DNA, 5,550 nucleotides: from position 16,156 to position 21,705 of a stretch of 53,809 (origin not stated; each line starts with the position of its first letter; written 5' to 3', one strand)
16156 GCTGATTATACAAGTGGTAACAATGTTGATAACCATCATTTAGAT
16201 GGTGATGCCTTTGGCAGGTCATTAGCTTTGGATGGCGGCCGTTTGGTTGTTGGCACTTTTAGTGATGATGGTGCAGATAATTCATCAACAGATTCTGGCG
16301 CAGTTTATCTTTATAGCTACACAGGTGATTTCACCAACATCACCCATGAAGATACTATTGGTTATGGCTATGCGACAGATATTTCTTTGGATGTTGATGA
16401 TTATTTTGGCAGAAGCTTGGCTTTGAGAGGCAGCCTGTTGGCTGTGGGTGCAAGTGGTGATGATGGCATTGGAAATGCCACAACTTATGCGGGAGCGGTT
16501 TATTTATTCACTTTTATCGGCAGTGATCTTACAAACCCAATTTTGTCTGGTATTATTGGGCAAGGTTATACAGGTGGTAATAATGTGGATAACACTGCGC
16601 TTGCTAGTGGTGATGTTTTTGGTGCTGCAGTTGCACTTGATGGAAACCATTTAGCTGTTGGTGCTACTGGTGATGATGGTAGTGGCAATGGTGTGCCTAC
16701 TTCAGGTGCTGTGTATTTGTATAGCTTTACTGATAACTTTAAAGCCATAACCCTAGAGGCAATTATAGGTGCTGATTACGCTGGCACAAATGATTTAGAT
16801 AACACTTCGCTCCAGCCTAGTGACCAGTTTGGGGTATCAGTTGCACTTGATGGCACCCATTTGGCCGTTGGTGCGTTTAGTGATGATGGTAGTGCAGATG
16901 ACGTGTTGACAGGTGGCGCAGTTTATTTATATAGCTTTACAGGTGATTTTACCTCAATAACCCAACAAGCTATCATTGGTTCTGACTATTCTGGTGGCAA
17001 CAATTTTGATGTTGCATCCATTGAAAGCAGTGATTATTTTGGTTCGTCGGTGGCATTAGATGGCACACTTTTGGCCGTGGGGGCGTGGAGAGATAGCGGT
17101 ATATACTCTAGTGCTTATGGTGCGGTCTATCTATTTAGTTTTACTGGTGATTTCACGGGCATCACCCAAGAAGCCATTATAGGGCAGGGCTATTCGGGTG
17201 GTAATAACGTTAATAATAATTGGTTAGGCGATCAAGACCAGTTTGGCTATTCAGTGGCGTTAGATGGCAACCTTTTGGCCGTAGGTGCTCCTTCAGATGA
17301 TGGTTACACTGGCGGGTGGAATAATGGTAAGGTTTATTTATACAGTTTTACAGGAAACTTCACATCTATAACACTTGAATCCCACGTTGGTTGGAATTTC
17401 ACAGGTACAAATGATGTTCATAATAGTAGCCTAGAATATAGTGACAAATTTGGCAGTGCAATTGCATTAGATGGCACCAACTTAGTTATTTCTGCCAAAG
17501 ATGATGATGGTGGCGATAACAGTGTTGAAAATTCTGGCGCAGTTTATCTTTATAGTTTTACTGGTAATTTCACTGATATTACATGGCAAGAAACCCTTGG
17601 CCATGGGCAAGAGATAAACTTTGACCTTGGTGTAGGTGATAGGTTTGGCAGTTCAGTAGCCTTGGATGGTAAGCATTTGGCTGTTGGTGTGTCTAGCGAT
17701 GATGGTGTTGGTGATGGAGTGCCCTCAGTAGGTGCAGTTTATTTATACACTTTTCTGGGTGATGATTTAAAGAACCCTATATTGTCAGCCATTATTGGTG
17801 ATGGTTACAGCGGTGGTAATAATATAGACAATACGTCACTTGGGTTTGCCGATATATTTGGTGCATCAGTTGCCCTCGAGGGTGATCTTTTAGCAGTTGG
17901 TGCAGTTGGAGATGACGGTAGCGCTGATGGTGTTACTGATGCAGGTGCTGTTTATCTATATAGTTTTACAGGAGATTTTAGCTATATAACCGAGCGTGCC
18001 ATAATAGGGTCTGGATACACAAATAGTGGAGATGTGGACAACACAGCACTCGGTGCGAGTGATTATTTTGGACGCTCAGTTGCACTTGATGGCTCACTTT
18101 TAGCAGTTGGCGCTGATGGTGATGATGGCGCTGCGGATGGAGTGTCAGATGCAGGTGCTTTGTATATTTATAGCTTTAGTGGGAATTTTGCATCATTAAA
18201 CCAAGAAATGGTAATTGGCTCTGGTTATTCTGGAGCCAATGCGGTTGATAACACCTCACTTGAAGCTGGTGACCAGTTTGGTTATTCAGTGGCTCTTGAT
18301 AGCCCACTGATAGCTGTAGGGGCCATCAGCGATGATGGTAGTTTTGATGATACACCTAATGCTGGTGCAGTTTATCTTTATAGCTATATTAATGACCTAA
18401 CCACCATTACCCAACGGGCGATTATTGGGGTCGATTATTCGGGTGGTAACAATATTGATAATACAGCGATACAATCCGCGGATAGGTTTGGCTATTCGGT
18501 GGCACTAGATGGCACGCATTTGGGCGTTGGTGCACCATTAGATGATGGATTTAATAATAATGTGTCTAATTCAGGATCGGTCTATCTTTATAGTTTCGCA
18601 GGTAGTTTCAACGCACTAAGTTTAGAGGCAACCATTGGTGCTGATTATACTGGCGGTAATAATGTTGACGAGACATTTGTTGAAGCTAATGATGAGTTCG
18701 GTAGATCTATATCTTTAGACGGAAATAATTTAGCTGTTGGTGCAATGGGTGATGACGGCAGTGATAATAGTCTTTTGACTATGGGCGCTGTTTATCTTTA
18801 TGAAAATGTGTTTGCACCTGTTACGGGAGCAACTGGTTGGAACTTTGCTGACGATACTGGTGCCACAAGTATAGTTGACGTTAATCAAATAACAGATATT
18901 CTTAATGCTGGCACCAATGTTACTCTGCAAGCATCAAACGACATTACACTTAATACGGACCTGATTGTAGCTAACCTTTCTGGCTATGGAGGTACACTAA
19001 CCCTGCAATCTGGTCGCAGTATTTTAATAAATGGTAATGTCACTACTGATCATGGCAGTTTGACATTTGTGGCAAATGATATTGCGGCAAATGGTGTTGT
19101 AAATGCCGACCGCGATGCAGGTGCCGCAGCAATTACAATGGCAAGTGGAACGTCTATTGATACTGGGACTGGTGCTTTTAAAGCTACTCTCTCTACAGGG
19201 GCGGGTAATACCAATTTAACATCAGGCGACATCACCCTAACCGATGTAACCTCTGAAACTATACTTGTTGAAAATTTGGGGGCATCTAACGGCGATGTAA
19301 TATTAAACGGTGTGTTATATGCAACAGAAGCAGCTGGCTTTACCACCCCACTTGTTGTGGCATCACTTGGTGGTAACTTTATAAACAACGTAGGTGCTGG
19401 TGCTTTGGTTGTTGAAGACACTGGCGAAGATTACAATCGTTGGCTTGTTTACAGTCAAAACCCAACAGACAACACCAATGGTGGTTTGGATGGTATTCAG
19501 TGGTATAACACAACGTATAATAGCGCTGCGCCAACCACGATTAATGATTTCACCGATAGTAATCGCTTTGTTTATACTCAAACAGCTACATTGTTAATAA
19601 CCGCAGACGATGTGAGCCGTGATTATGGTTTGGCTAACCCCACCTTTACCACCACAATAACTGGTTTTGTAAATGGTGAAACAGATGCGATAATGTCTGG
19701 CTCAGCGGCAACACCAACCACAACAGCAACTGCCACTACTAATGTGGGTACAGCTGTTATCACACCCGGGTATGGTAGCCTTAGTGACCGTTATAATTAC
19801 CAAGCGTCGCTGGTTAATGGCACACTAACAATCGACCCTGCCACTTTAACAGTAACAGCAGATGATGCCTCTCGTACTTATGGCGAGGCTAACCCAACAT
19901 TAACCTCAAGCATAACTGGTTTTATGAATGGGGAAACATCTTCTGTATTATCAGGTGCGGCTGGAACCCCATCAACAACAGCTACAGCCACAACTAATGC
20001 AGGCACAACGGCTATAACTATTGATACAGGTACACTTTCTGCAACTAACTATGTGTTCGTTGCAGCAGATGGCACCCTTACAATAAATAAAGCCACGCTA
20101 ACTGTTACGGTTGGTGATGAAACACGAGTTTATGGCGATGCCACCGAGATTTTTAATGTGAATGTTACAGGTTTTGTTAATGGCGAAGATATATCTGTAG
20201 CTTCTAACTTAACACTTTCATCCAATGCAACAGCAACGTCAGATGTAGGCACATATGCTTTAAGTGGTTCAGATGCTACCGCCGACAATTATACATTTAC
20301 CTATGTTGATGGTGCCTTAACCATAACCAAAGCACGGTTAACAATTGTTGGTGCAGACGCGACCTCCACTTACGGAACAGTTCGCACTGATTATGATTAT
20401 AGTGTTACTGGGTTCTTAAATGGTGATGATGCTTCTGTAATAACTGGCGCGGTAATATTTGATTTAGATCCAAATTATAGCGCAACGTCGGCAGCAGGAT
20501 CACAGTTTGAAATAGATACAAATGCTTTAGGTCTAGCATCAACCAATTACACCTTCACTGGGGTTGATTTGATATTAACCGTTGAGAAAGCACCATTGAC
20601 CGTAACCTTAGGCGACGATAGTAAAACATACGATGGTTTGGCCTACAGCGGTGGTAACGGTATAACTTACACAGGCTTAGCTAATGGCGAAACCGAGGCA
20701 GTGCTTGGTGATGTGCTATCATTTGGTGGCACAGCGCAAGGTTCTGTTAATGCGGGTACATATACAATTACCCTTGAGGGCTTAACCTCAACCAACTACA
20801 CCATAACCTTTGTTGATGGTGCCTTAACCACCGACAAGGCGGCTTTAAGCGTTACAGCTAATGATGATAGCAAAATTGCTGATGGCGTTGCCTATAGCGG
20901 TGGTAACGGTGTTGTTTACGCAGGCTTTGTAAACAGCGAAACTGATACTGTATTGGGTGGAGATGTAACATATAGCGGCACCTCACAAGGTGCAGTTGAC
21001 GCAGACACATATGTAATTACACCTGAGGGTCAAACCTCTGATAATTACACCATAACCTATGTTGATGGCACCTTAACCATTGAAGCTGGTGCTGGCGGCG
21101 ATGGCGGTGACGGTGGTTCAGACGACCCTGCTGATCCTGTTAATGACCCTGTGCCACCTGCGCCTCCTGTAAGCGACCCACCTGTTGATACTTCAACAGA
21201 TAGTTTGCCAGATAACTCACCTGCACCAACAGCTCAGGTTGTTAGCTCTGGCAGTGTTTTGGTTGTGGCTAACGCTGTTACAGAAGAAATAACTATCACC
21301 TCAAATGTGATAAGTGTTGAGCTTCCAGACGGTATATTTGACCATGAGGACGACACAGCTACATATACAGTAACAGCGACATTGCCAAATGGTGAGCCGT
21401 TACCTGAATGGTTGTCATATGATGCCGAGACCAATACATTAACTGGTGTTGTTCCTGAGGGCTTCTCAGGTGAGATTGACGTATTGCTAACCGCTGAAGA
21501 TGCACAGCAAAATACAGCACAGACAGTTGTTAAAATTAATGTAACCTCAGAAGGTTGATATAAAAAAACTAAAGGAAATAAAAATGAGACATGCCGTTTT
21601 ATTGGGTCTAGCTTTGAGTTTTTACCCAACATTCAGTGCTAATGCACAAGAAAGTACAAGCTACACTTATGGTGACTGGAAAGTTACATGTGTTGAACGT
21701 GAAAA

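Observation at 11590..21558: Two-partner secretion system whose passenger is built from FG-GAP beta-propeller blades instead of filamentous-haemagglutinin repeats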

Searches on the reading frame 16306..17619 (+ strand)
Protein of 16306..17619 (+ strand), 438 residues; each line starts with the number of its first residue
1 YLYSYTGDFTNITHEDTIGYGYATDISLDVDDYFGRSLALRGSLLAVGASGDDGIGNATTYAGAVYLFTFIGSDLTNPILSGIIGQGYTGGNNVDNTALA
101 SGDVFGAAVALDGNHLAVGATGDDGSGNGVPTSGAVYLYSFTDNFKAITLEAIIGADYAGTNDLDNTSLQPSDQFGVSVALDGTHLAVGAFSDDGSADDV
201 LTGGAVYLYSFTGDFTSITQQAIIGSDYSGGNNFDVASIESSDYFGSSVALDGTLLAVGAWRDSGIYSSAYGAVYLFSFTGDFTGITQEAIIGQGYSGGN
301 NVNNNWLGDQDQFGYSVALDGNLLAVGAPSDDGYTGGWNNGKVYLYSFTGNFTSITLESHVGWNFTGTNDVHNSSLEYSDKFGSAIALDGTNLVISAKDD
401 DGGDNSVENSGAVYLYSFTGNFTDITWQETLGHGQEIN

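Call 50: predict_structure(alignment_id=A3)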
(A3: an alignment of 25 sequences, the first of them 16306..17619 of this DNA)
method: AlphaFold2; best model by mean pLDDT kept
length: 438 residues; sequences in the alignment: 25
mean_pLDDT: 91.6   pTM: 0.93
mean pLDDT of the five models: 91.6, 91.3, 90.9, 90.5, 90.0
residues with pLDDT >= 90: 327; 70-90: 95; 50-70: 12; < 50: 4
segments of 3 or more residues with pLDDT < 50: 435-438
pLDDT, mean of each block of 10 residues (from residue 1): 82 82 73 91 94 92 95 79 94 94 98 98 95 98 94 96 95 98 98 95 98 96 96 96 98 98 89 97 96 94 93 97 97 78 96 95 85 88 95 93 74 92 89 53
secondary structure, 60 per line:
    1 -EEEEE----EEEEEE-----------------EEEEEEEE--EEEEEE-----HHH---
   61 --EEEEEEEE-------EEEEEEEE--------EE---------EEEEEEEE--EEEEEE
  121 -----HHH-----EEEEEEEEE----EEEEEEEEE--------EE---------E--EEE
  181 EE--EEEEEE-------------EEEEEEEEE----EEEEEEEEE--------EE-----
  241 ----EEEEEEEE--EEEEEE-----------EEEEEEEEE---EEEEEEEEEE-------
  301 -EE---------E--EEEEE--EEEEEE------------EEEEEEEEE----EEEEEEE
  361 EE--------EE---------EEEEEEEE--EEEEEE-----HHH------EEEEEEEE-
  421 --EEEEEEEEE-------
elements in order: E2-6 E11-16 E34-41 E44-49 E63-70 E78-85 E105-112 E115-120 E134-142 E147-155 E178-182 E185-190 E204-212 E217-225 E245-252 E255-260 E272-280 E284-293 E316-320 E323-328 E341-349 E354-362 E382-389 E392-397 E412-419 E423-431
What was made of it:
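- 16315..17553 (+): FG-GAP_2 units 7-12 = predicted six-blade propeller module 2 (aa 1006-1418). AF2 model 2: pLDDT 91.6, pTM 0.93, six sets of four strands (call 50).
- On FG-GAP beta-propeller (integrin alpha type): The six-unit model has pTM 0.93 (call 50).
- Module: AF2 model 2 (aa 1003-1440) has pLDDT 91.6, pTM 0.93 and 6 x 4 strands (call 50). pTM is 0.93 for exactly six units (call 50).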

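Call 52: fold_search(model_id=the predicted structure, library=pdb)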
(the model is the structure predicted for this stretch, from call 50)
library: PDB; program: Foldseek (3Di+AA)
matches with E <= 10: 979; with E <= 0.001: 415
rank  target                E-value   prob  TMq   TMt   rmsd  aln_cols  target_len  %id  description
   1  4wjk_A                3.0e-16  1.00  0.58  0.56   5.3       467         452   18  Metal Ion and Ligand Binding of Integrin (released 2014-12-03)
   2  4irz_A                4.4e-16  1.00  0.61  0.46   5.5       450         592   16  Crystal structure of A4b7 headpiece complexed with Fab Natalizumab (released 2013-09-25)
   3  9dia_A                7.3e-16  1.00  0.59  0.58   5.7       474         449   18  Cryo-EM structure of alpha5beta1 integrin in complex with NeoNectin candidate 2 (released 2025-06-18)
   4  4wk2_A                9.7e-16  1.00  0.57  0.56   6.3       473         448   19  Metal Ion and Ligand Binding of Integrin (released 2014-12-03)
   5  7nwl_A                1.5e-15  1.00  0.57  0.43   6.9       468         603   17  Cryo-EM structure of human integrin alpha5beta1 (open form) in complex with fibronectin and TS2/16 Fv-clasp (released 2021-06-02)
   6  4wk4_A                1.6e-15  1.00  0.58  0.57   6.5       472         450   19  Metal Ion and Ligand Binding of Integrin (released 2014-12-03)
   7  3v4p_A                2.1e-15  1.00  0.60  0.46   5.7       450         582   16  crystal structure of a4b7 headpiece complexed with Fab ACT-1 (released 2012-01-11)
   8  3vi3_A                2.4e-15  1.00  0.59  0.44   5.8       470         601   19  Crystal structure of alpha5beta1 integrin headpiece (ligand-free form) (released 2012-02-22)
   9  7nxd_A                2.4e-15  1.00  0.59  0.31   6.2       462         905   18  Cryo-EM structure of human integrin alpha5beta1 in the half-bent conformation (released 2021-08-25)
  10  5es4_G                8.1e-15  1.00  0.58  0.31   5.2       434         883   18  RE-REFINEMENT OF INTEGRIN ALPHAXBETA2 ECTODOMAIN IN THE CLOSED/BENT CONFORMATION (released 2016-03-02)
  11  3v4p_C                8.6e-15  1.00  0.60  0.47   5.6       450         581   16  crystal structure of a4b7 headpiece complexed with Fab ACT-1 (released 2012-01-11)
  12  9ef2_A                9.0e-15  1.00  0.58  0.57   6.4       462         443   19  Cryo-EM structure of alpha5beta1 integrin in complex with NeoNectin candidate 2, open conformation (released 2025-06-18)
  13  9b9k_A                1.1e-14  1.00  0.59  0.49   5.9       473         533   18  Integrin alpha-5 beta-1 in complex with MINT1526A Fab (released 2025-02-05)
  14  9cz7_A                1.2e-14  1.00  0.60  0.46   6.1       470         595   17  Crystal structure of integrin avb6 headpiece in complex with compound 12 (released 2024-11-13)
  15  4wk0_A                1.3e-14  1.00  0.58  0.57   5.9       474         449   19  Metal Ion and Ligand Binding of Integrin (released 2014-12-03)
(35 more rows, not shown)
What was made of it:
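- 16315..17553 (+): Foldseek best matches are integrin alpha propellers, E 3e-16, TMq 0.57-0.61 (call 52).
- Closest known: Integrin alpha-subunit beta-propeller. Same: These are the best structural matches of the modelled module (Foldseek E 3e-16, probability 1.00, TMq about 0.6, 16-19% identity; call 52).
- Foldseek gives integrin alpha propellers as best hits, E 3e-16, probability 1.00, TMq 0.57-0.61, rmsd 5-6 A (call 52).
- Tried and rejected: This was resolved by modelling one module (calls 50, 52).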

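Call 65: search_protein_representatives(protein=window:16306-17619:+)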
Query: 438 residues. Proteins with E-value up to 0.001 (for the whole library): 20003; up to 1e-10: 5259; up to 1e-30: 429. The best 150 are listed.
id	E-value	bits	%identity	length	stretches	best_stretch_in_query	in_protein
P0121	0.0e+00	3232.6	50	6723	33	16-302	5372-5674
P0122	0.0e+00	2097.4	51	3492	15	25-392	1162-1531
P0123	0.0e+00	1917.5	52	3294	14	28-335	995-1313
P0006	0.0e+00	1877.3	47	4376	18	27-333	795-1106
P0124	0.0e+00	1607.7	45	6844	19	26-322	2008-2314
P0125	0.0e+00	1576.5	47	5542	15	32-348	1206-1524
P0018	0.0e+00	1403.7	51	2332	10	27-333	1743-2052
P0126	0.0e+00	1391.7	46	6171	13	24-434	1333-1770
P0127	0.0e+00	1304.8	48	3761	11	16-437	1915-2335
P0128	0.0e+00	1301.0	50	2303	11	23-320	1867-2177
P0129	0.0e+00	1264.1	52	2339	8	28-374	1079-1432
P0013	0.0e+00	1166.2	48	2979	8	31-373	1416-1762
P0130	0.0e+00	1159.6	45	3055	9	27-362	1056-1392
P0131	0.0e+00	1150.2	54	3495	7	27-334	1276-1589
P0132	0.0e+00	1078.9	51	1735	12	24-253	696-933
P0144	7.2e-229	776.8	46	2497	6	25-327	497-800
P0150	1.6e-196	670.2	53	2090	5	45-354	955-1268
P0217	4.3e-81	289.8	39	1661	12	100-214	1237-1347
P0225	1.1e-76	275.2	37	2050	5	24-419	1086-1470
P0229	3.2e-73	263.8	40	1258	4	96-427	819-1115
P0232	4.3e-72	260.1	49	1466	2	31-281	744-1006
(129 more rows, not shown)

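Call 68: search_protein_families(library=pfam, proteins=[P0144, P0217, P0225, P0150, P0229], max_evalue=0.001)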
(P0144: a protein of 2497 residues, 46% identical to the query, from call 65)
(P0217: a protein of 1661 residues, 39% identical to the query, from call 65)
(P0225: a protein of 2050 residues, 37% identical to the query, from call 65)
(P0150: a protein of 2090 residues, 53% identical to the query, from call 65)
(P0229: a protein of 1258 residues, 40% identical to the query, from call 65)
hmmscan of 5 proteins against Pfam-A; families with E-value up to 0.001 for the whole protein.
P0144 (2497 aa): 2 families
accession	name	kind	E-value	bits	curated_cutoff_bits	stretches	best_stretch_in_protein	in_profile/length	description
PF14312.12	FG-GAP_2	-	5.3e-104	340.7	23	12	1426-1465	14-49/49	FG-GAP repeat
PF03160.20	Calx-beta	-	1.8e-55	186.5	27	3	2210-2308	1-100/119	Calx-beta domain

P0217 (1661 aa): 5 families
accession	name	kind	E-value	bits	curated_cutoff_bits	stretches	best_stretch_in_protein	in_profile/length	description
PF14312.12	FG-GAP_2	-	1.2e-250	810.2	23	21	801-852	1-49/49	FG-GAP repeat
PF17963.7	Big_9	-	1.5e-21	77.5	23.6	1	1560-1647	2-89/89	Bacterial Ig domain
PF17892.7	Cadherin_5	-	2.4e-15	56.6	26.5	1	1561-1648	4-97/98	Cadherin-like domain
PF17803.7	Cadherin_4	-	6e-07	30.3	25.1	1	1557-1611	9-65/71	Bacterial cadherin-like domain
PF19023.6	DUF5749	-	0.00044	20.7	28.2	0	690-707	8-25/78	Family of unknown function (DUF5749)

P0225 (2050 aa): 2 families
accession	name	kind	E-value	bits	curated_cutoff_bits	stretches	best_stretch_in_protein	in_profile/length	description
PF14312.12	FG-GAP_2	-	7.3e-117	381.9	23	16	1158-1194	13-49/49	FG-GAP repeat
PF18886.6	DUF5649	-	1.2e-32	112.4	25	3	1690-1757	1-67/68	Repeats of unknown function (DUF5649)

P0150 (2090 aa): 2 families
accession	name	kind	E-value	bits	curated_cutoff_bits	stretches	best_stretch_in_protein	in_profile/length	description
PF14312.12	FG-GAP_2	-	1.4e-87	288.1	23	12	1223-1260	15-49/49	FG-GAP repeat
PF03160.20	Calx-beta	-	6.1e-50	168.6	27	3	1806-1919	1-117/119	Calx-beta domain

P0229 (1258 aa): 2 families
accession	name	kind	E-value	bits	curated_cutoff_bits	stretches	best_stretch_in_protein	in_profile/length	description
PF14312.12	FG-GAP_2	-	8.8e-104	340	23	11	1011-1047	14-49/49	FG-GAP repeat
PF09582.15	AnfO_nitrog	-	3.9e-05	23.5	30.3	0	253-275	16-38/190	Iron only nitrogenase protein AnfO (AnfO_nitrog)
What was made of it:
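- A few related FG-GAP_2 arrays lack a TPS domain (call 68), so the module is not tied to this pathway.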

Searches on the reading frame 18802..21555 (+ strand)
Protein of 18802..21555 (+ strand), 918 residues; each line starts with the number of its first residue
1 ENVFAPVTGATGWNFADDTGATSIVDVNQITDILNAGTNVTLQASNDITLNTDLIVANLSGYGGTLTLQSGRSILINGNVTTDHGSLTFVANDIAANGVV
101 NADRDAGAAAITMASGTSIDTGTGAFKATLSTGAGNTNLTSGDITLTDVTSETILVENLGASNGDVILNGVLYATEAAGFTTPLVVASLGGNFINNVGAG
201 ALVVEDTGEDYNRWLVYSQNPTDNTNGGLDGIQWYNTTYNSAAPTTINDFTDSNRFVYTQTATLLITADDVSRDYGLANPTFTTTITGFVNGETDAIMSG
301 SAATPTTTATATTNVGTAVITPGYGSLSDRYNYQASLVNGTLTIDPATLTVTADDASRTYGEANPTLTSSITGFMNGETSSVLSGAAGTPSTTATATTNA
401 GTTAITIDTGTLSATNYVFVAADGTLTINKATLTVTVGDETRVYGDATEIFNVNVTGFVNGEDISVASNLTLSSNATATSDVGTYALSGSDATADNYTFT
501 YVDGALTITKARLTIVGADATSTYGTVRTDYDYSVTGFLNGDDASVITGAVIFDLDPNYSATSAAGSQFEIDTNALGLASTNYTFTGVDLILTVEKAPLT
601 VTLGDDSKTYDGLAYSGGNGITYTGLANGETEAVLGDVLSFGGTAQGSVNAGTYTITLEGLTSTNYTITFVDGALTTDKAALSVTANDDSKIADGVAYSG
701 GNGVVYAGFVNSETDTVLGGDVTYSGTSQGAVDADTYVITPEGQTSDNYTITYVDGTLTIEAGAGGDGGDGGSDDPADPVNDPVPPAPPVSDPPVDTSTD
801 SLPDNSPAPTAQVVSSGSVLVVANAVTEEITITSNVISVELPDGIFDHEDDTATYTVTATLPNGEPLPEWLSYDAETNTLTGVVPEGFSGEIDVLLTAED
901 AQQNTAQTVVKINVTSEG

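Call 46: search_solved_structures(query=window:18802-21555:+, max_evalue=0.01)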
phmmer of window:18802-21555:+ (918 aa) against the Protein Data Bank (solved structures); distinct sequences matched with E-value up to 0.01: 1.
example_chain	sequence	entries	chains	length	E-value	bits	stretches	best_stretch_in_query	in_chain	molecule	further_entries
2csj_A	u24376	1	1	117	0.0082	18.1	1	599-666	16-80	Tjp2 protein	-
